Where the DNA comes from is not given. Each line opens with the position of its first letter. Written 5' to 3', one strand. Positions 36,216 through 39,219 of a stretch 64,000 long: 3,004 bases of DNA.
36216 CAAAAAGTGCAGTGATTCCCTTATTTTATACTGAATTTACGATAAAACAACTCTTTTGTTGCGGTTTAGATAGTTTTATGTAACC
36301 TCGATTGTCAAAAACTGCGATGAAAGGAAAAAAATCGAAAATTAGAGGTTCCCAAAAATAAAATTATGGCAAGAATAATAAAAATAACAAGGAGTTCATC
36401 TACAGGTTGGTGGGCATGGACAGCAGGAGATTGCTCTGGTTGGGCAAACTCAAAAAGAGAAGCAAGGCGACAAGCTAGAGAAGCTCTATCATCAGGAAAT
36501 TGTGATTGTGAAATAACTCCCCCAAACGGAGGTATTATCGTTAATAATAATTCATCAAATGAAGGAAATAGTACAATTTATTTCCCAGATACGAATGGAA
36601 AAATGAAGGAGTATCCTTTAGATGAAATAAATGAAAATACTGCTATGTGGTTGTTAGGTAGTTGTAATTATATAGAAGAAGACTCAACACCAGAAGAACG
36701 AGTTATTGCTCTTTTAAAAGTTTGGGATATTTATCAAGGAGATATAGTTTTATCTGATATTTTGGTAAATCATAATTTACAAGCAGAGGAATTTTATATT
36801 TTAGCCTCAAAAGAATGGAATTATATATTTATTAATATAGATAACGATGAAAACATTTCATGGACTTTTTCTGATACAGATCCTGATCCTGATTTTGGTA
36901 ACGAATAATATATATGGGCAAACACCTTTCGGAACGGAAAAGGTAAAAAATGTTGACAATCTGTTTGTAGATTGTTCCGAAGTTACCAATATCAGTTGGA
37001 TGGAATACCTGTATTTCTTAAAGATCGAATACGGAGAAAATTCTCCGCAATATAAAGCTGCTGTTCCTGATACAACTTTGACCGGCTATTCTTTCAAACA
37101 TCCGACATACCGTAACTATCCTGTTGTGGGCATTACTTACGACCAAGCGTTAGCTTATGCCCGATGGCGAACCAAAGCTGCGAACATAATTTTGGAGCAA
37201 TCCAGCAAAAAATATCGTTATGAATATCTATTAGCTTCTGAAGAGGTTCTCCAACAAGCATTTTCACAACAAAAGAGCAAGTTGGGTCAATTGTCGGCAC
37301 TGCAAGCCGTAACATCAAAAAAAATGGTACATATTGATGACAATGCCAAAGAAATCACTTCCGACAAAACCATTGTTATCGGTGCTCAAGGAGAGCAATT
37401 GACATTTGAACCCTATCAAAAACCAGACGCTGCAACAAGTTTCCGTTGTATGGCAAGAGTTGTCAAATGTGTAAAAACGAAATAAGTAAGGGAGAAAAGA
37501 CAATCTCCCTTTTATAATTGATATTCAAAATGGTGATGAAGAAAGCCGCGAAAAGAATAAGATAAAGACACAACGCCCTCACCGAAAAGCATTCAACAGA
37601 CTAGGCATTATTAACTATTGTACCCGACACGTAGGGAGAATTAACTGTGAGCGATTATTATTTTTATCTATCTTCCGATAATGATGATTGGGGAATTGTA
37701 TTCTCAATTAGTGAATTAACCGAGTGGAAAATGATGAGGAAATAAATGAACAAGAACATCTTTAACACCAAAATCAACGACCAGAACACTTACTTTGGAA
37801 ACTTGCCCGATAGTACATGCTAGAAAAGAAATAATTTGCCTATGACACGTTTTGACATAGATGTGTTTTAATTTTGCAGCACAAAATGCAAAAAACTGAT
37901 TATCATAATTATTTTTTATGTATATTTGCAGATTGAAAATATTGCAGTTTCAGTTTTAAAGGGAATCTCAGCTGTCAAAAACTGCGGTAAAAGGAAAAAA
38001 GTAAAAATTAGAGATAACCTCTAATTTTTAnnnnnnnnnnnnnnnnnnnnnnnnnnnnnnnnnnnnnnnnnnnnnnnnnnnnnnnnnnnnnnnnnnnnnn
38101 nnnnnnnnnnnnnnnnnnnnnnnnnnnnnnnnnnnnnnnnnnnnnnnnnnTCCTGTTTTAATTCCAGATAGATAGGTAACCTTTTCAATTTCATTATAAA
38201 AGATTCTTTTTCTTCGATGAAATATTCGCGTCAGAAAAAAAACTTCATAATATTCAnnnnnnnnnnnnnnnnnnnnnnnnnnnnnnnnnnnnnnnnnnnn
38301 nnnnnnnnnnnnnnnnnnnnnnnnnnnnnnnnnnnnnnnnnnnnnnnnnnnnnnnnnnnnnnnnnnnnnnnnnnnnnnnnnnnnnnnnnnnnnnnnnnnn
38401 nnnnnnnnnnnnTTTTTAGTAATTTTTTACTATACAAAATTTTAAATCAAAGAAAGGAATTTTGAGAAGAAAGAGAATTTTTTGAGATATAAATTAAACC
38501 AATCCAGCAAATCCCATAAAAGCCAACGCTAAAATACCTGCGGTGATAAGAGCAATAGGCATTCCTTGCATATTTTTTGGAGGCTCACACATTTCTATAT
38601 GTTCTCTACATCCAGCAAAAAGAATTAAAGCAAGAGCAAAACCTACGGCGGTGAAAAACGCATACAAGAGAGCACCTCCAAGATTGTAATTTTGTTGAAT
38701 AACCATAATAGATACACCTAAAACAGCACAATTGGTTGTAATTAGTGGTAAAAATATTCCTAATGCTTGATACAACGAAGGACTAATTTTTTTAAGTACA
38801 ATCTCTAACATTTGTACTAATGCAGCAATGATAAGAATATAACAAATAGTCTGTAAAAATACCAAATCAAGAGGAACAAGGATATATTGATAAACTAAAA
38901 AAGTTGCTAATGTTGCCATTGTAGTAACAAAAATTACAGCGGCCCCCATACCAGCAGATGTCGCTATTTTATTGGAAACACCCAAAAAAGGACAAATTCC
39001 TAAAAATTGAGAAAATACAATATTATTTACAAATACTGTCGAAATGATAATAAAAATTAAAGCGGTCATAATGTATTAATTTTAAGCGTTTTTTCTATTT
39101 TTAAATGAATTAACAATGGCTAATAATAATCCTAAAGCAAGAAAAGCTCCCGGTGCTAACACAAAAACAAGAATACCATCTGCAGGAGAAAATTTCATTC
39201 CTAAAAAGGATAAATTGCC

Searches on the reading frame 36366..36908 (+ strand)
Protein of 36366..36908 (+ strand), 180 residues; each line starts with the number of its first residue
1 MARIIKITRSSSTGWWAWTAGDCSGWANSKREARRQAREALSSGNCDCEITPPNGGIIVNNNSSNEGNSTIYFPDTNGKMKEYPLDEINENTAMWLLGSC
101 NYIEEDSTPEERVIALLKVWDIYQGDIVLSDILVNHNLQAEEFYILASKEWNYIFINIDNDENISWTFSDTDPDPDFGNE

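Call 17: search_protein_families(library=pfam, proteins=[window:36366-36908:+], max_evalue=0.01)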
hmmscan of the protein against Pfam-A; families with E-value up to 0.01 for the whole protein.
window:36366-36908:+ (180 aa): 0 families

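Call 40: search_protein_families(library=padloc, proteins=[window:36366-36908:+], max_evalue=0.01)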
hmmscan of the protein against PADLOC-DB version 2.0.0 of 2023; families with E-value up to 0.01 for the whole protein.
window:36366-36908:+ (180 aa): 0 families

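Call 65: find_homologous_proteins(query=window:36366-36908:+, max_evalue=0.001)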
Query window:36366-36908:+ (180 aa): 4 proteins with E <= 0.001 among 89 candidates.
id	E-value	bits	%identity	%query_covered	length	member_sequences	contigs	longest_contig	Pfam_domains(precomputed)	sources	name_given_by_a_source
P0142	2.4e-119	414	100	100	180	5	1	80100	-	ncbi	-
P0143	2.5e-94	332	81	100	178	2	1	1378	-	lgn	-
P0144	1.1e-88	314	77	100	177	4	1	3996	-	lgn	-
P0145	2.1e-50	189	59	83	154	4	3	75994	-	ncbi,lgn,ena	-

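Call 66: find_encoding_contigs(protein=P0145, flank=10000, max_places=5)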
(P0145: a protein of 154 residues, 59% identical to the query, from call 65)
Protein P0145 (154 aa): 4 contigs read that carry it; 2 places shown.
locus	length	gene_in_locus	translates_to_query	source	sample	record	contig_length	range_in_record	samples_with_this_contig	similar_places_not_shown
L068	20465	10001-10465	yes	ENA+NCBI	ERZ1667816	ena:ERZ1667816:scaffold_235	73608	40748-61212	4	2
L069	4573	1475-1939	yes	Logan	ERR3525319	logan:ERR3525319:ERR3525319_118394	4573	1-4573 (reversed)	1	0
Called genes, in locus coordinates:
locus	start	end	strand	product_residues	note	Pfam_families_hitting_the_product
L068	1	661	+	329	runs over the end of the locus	PF01695:IstB_IS21 (weak), PF00270:DEAD (faint), PF02562:PhoH, PF13604:AAA_30, PF13245:AAA_19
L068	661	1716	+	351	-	-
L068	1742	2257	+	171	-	PF25589:DUF7935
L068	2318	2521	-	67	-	PF25160:LdpA_Fe-S-bd (faint), PF12797:Fer4_2 (faint), PF13237:Fer4_10, PF00037:Fer4 (weak), PF14697:Fer4_21 (weak), PF13187:Fer4_9 (weak), PF12838:Fer4_7 (weak), PF00037:Fer4, +2 more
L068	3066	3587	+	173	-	-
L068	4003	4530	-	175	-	PF02417:Chromate_transp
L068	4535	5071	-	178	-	PF02417:Chromate_transp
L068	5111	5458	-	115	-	-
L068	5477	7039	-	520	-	PF00890:FAD_binding_2, PF01266:DAO, PF07992:Pyr_redox_2 (faint), PF02910:Succ_DH_flav_C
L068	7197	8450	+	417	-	PF00994:MoCF_biosynth, PF18146:CinA_KH, PF02464:CinA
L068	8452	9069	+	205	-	PF01205:Impact_N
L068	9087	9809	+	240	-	PF20260:PUA_4, PF04452:Methyltrans_RNA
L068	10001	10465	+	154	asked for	-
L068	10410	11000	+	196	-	PF03781:FGE-sulfatase (weak)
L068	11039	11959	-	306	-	-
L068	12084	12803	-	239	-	PF18962:Por_Secre_tail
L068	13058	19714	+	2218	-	PF18962:Por_Secre_tail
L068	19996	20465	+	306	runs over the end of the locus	-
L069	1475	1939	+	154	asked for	-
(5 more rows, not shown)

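Call 67: find_encoding_contigs(protein=P0144, flank=10000, max_places=5)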
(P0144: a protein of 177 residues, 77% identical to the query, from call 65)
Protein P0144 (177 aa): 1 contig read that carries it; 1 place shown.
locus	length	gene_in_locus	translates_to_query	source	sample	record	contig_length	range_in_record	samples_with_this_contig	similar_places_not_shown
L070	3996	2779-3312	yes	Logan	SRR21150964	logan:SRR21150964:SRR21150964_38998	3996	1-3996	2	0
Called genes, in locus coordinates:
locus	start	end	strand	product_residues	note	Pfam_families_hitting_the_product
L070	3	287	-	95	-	?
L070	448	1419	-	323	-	PF23914:TPR_CcmH_CycH, PF13432:TPR_16 (weak), PF14559:TPR_19, PF25062:ARM_TT21_N (weak), PF13424:TPR_12 (weak), PF13431:TPR_17 (weak), PF13424:TPR_12, PF00515:TPR_1 (weak), +14 more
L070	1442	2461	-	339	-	PF00154:RecA_N, PF08423:Rad51 (weak), PF06745:ATPase (weak), PF21096:RecA_C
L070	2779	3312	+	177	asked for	-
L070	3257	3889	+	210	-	-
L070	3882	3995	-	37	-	?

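Call 87: list_cluster_members(proteins=[P0142, P0001])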
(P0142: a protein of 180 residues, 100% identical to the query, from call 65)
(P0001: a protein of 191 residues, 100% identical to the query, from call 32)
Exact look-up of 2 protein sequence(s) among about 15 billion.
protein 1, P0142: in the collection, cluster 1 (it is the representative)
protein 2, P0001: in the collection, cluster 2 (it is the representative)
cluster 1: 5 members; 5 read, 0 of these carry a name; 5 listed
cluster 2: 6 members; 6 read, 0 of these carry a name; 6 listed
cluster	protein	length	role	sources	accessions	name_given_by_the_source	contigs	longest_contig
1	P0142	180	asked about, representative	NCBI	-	-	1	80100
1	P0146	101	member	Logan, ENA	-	-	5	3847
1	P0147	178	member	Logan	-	-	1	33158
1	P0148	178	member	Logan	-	-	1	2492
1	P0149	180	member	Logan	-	-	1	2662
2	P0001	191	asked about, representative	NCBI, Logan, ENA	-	-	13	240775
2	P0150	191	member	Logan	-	-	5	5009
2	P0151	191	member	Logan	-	-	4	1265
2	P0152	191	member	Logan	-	-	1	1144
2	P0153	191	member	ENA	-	-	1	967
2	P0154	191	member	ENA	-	-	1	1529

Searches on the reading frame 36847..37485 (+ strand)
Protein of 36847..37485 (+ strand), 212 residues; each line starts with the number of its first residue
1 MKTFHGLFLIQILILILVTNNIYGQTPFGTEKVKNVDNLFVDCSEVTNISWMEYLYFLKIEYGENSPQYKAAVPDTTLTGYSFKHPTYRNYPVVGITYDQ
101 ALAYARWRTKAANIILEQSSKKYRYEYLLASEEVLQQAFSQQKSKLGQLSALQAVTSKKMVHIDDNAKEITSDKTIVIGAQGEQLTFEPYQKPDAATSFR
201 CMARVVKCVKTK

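Call 17: search_protein_families(library=pfam, proteins=[window:36847-37485:+], max_evalue=0.01)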
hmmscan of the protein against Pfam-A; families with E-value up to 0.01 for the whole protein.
window:36847-37485:+ (212 aa): 1 family
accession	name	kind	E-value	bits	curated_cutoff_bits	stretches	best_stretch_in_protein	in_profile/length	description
PF03781.23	FGE-sulfatase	-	3e-05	24.2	23.3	1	32-128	30-111/255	Sulfatase-modifying factor enzyme 1-like domain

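Call 40: search_protein_families(library=padloc, proteins=[window:36847-37485:+], max_evalue=0.01)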
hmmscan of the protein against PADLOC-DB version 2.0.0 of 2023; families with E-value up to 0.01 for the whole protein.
window:36847-37485:+ (212 aa): 0 families

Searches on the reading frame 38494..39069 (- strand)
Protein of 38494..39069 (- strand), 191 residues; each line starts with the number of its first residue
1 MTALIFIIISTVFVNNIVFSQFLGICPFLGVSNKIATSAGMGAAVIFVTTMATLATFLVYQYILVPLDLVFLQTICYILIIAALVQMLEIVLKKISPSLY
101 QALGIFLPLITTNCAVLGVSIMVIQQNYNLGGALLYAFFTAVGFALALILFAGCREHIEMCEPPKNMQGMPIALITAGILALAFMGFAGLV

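Call 23: find_encoding_contigs(protein=window:38494-39069:-, flank=10000, max_places=10)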
Protein window:38494-39069:- (191 aa): 23 contigs read that carry it; 10 places shown.
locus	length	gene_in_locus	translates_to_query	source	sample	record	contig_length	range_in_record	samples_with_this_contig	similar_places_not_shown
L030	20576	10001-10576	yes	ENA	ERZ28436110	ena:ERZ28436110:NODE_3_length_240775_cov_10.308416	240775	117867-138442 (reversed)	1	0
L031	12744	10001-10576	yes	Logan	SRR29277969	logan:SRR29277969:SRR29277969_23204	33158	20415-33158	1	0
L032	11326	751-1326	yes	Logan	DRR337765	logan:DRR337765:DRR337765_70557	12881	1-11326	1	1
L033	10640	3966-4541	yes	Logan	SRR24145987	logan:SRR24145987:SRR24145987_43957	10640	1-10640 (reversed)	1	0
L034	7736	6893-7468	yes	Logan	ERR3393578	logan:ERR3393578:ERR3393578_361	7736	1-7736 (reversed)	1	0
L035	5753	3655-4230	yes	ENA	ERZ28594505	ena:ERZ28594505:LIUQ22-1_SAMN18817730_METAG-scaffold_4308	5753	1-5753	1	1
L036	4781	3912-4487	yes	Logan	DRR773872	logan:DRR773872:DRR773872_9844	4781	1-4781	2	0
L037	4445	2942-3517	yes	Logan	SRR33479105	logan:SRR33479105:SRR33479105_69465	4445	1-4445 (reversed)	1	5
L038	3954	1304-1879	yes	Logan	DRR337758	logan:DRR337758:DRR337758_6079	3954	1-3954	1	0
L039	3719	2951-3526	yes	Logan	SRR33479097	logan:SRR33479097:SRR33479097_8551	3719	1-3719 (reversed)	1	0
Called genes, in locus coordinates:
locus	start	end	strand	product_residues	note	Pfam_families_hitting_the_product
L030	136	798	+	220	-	PF02577:BFN_dom, PF02151:UVR (weak)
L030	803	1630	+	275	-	PF14093:DUF4271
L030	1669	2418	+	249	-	PF02602:HEM4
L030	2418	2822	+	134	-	PF00825:Ribonuclease_P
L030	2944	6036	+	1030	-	PF21760:SecD_1st, PF22599:SecDF_P1_head, PF02355:SecD_SecF_C, PF07549:Sec_GG, PF02355:SecD_SecF_C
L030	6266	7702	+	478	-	PF13375:RnfC_N, PF01512:Complex1_51K, PF10531:SLBB (weak), PF13187:Fer4_9 (faint), PF13534:Fer4_17 (faint), PF00037:Fer4 (weak), PF12838:Fer4_7 (weak), PF13237:Fer4_10 (weak), +5 more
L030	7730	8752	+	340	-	PF03116:NQR2_RnfD_RnfE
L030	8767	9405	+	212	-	PF04205:FMN_bind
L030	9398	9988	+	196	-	PF02508:Rnf-Nqr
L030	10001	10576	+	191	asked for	PF02508:Rnf-Nqr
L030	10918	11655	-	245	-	PF02163:Peptidase_M50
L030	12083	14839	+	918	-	PF13491:FtsK_4TM, PF17854:FtsK_alpha, PF01580:FtsK_SpoIIIE, PF09397:FtsK_gamma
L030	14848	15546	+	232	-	PF16584:LolA_2 (weak), PF03548:LolA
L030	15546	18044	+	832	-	PF01103:Omp85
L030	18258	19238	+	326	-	PF00932:LTD, PF04277:OAD_gamma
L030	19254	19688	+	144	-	PF25984:BSH_YknX (faint), PF25973:BSH_CzcB (faint), PF25919:BSH_CusB (faint), PF26077:BSH_Fcp1 (faint), PF00364:Biotin_lipoyl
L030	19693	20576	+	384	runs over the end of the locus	PF03977:OAD_beta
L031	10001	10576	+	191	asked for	PF02508:Rnf-Nqr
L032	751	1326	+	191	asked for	PF02508:Rnf-Nqr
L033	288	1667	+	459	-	PF13375:RnfC_N, PF01512:Complex1_51K, PF10531:SLBB (weak), PF13187:Fer4_9 (faint), PF13534:Fer4_17 (faint), PF00037:Fer4 (weak), PF12838:Fer4_7 (weak), PF13237:Fer4_10 (weak), +5 more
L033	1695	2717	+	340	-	PF03116:NQR2_RnfD_RnfE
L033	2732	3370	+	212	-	PF04205:FMN_bind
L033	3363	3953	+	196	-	PF02508:Rnf-Nqr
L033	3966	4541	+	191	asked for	PF02508:Rnf-Nqr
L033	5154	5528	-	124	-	PF08000:bPH_1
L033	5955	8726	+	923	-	PF13491:FtsK_4TM, PF17854:FtsK_alpha, PF01580:FtsK_SpoIIIE, PF09397:FtsK_gamma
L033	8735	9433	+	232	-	PF16584:LolA_2 (weak), PF03548:LolA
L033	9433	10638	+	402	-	?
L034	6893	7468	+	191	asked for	PF02508:Rnf-Nqr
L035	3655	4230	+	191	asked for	PF02508:Rnf-Nqr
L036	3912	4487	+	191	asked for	PF02508:Rnf-Nqr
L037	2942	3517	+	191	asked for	PF02508:Rnf-Nqr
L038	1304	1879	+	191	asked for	PF02508:Rnf-Nqr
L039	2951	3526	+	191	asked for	PF02508:Rnf-Nqr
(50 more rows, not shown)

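Call 32: find_homologous_proteins(query=window:38494-39069:-, max_evalue=1e-40)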
Query window:38494-39069:- (191 aa): 7987 proteins with E <= 1e-40 among 8000 candidates; the best 120 are listed.
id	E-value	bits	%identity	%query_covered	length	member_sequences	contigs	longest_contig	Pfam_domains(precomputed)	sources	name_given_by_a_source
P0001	3.1e-110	384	100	100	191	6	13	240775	PF02508.20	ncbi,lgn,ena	-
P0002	2.8e-99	349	90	99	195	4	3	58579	PF02508.20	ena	-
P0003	2.5e-95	336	87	100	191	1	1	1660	PF02508.20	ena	-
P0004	9.7e-95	334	87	100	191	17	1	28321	PF02508.20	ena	-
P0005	2.4e-94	333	87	100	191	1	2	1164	PF02508.20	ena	-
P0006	4.3e-93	329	84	100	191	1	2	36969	PF02508.20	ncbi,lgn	-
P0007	1.6e-92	327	84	100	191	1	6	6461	PF02508.20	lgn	-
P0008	4.4e-90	319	81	100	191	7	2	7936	PF02508.20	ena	-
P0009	2.6e-87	310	81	100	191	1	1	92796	PF02508.20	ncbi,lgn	-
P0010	5.0e-87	309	80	100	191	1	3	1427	PF02508.20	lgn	-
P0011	2.1e-85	304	79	100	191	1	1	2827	PF02508.20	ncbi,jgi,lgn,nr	ncbi:MAG: electron transport complex subunit RsxA [Bacteroidales bacterium]|jgi:electron transport c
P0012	5.8e-85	302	79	100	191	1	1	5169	PF02508.20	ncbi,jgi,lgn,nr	ncbi:MAG: RnfABCDGE type electron transport complex subunit A [Bacteroidales bacterium]|jgi:electron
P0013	8.3e-85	302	80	100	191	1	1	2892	PF02508.20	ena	-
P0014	1.5e-84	301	79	100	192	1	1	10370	PF02508.20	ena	-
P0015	1.6e-84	301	67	94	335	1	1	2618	PF02508.20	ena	-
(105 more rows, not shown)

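Call 33: find_encoding_contigs(protein=P0002, flank=10000, max_places=4)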
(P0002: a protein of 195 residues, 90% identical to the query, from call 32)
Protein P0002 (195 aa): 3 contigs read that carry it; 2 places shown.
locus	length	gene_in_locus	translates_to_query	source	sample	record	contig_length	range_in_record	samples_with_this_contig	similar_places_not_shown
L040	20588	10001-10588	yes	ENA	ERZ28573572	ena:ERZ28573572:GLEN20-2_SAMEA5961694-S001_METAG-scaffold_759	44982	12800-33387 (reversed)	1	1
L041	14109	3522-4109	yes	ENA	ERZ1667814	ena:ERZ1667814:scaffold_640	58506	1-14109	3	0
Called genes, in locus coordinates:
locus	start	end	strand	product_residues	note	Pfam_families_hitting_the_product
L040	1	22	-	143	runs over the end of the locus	PF22769:DCD, PF00692:dUTPase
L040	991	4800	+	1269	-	PF18962:Por_Secre_tail (weak), PF00041:fn3 (faint), PF16656:Pur_ac_phosph_N (faint), PF11061:Tsr0524-like (faint), PF16974:NAR2 (faint)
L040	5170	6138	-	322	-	-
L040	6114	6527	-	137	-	-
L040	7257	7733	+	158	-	PF10531:SLBB, PF11973:NQRA_SLBB (weak), PF13187:Fer4_9 (faint), PF13534:Fer4_17 (faint), PF17179:Fer4_22 (faint), PF13746:Fer4_18 (faint), PF12838:Fer4_7 (faint), PF13237:Fer4_10 (weak), +5 more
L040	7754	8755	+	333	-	PF03116:NQR2_RnfD_RnfE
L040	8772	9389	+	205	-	PF04205:FMN_bind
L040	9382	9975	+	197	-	PF02508:Rnf-Nqr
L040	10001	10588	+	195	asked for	PF02508:Rnf-Nqr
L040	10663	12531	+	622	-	PF00884:Sulfatase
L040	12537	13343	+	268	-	PF13489:Methyltransf_23, PF02353:CMAS, PF07021:MetW, PF13847:Methyltransf_31, PF08241:Methyltransf_11, PF08242:Methyltransf_12, PF13649:Methyltransf_25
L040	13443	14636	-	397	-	PF01546:Peptidase_M20, PF07687:M20_dimer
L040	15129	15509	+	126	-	PF00164:Ribosom_S12_S23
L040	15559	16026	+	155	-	PF00177:Ribosomal_S7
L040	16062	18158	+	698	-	PF00009:GTP_EFTU, PF03144:GTP_EFTU_D2, PF22042:EF-G_D2, PF14492:EFG_III, PF16658:RF3_C (weak), PF03764:EFG_IV, PF00679:EFG_C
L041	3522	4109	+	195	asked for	PF02508:Rnf-Nqr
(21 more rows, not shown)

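Call 34: find_encoding_contigs(protein=P0004, flank=10000, max_places=3)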
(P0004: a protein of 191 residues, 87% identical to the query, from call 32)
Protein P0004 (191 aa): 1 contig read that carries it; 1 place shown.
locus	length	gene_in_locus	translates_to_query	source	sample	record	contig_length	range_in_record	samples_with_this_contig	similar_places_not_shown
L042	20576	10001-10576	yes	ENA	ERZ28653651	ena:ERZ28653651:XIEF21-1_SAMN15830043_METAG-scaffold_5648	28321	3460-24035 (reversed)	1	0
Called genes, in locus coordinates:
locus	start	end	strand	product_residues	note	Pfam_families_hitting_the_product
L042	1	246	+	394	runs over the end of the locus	-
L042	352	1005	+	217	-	-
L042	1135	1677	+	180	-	PF00929:RNase_T, PF16473:Rv2179c-like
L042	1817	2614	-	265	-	PF22558:REase-ARP, PF20796:PDDEXK_13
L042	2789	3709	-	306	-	-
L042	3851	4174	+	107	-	-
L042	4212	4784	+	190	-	-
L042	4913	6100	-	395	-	PF00155:Aminotran_1_2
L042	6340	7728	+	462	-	PF13375:RnfC_N, PF01512:Complex1_51K, PF10531:SLBB (weak), PF13187:Fer4_9 (faint), PF13534:Fer4_17 (faint), PF14697:Fer4_21 (faint), PF12797:Fer4_2 (faint), PF13237:Fer4_10 (weak), +1 more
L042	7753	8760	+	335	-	PF03116:NQR2_RnfD_RnfE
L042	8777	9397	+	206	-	PF04205:FMN_bind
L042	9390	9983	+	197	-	PF02508:Rnf-Nqr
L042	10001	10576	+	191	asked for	PF02508:Rnf-Nqr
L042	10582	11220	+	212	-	-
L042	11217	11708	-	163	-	-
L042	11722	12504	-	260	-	PF20243:MbnP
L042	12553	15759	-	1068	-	PF11028:TMEM260_N, PF28497:DUF8416, PF28495:TMEM260_2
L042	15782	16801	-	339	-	PF02912:Phe_tRNA-synt_N, PF01409:tRNA-synt_2d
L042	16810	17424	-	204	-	PF00160:Pro_isomerase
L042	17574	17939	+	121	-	-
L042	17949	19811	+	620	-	PF13522:GATase_6 (weak), PF13537:GATase_7, PF00733:Asn_synthase, PF02540:NAD_synthase (weak)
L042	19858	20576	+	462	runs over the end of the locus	PF05195:AMP_N, PF00557:Peptidase_M24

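Call 35: find_encoding_contigs(protein=P0006, flank=10000, max_places=3)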
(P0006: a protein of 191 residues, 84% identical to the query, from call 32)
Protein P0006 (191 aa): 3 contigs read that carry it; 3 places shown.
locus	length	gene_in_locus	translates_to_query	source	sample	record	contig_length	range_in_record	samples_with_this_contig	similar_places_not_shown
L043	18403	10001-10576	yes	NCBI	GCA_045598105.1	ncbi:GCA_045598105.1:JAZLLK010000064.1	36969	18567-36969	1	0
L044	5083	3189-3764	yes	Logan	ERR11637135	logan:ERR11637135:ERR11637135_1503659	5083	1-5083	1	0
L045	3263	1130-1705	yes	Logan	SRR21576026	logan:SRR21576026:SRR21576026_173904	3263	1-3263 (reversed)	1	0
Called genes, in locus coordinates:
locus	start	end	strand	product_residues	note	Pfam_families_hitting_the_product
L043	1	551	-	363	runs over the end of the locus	PF03739:LptF_LptG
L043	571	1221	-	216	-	PF02463:SMC_N (weak), PF00005:ABC_tran, PF13304:AAA_21 (faint)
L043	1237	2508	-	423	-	PF00709:Adenylsucc_synt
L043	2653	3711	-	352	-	PF04613:LpxD, PF25084:LbH_EIF2B, PF00132:Hexapep, PF14602:Hexapep_2 (faint), PF25087:GMPPB_C (weak), PF00132:Hexapep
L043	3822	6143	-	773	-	-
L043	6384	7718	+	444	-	PF13375:RnfC_N, PF01512:Complex1_51K, PF10531:SLBB, PF12797:Fer4_2 (faint)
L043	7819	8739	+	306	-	PF03116:NQR2_RnfD_RnfE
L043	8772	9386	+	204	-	PF04205:FMN_bind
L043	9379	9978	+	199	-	PF02508:Rnf-Nqr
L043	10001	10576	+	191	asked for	PF02508:Rnf-Nqr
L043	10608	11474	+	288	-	PF16654:DAPDH_C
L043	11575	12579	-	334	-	PF00044:Gp_dh_N, PF02800:Gp_dh_C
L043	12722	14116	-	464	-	PF05221:AdoHcyase, PF00670:AdoHcyase_NAD, PF02826:2-Hacid_dh_C (weak), PF07991:KARI_N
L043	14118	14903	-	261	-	PF19293:CdaA_N, PF02457:DAC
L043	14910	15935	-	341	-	PF25594:GldB_lipo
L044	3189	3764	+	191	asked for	PF02508:Rnf-Nqr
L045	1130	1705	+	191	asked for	PF02508:Rnf-Nqr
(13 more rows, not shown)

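Call 36: find_encoding_contigs(protein=P0009, flank=10000, max_places=3)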
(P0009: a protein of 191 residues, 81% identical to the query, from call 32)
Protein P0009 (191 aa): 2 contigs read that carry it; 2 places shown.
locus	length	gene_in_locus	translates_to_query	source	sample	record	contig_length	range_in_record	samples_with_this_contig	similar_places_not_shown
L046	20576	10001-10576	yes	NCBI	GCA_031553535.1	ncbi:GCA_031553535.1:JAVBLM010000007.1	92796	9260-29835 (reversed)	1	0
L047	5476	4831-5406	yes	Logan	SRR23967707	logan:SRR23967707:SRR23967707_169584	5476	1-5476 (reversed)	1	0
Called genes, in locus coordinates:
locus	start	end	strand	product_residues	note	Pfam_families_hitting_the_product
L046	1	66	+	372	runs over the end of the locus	PF00085:Thioredoxin (weak), PF00578:AhpC-TSA, PF08534:Redoxin, PF13905:Thioredoxin_8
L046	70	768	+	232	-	PF03588:Leu_Phe_trans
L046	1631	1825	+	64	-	-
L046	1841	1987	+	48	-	-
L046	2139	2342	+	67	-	-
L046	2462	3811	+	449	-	PF00209:SNF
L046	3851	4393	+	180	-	PF00578:AhpC-TSA (weak), PF00255:GSHPx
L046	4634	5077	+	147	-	PF09335:VTT_dom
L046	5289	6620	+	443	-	PF13375:RnfC_N, PF01512:Complex1_51K, PF10531:SLBB (weak), PF13534:Fer4_17 (faint), PF13237:Fer4_10 (weak), PF12838:Fer4_7 (weak), PF13183:Fer4_8 (weak), PF13187:Fer4_9 (weak), +5 more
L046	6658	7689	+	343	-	PF03116:NQR2_RnfD_RnfE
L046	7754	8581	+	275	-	PF04383:KilA-N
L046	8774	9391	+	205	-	PF04205:FMN_bind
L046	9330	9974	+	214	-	PF02508:Rnf-Nqr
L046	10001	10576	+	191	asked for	PF02508:Rnf-Nqr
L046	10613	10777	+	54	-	-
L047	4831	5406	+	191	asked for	PF02508:Rnf-Nqr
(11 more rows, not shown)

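Call 40: search_protein_families(library=padloc, proteins=[L030:10918-11655:-, L033:5154-5528:-], max_evalue=0.01)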
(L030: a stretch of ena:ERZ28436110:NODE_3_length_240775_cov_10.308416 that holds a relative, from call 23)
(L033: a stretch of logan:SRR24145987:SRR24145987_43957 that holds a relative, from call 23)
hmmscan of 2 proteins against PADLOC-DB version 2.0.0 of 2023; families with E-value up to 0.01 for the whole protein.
L030:10918-11655:- (245 aa): 0 families

L033:5154-5528:- (124 aa): 0 families

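Call 92: search_protein_families(library=pfam, proteins=[L042:1817-2614:-], max_evalue=0.001)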
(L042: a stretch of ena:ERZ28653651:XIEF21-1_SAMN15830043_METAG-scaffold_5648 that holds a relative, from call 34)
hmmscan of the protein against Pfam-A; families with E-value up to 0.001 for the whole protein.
L042:1817-2614:- (265 aa): 2 families
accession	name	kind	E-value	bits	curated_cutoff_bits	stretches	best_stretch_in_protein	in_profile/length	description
PF22558.3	REase-ARP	-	2.6e-28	99.8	27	1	62-255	58-264/270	Restriction Endonuclease associating with ARP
PF20796.3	PDDEXK_13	-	9.8e-13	48.5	27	1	65-254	80-274/290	PD-(D/E)XK nuclease superfamily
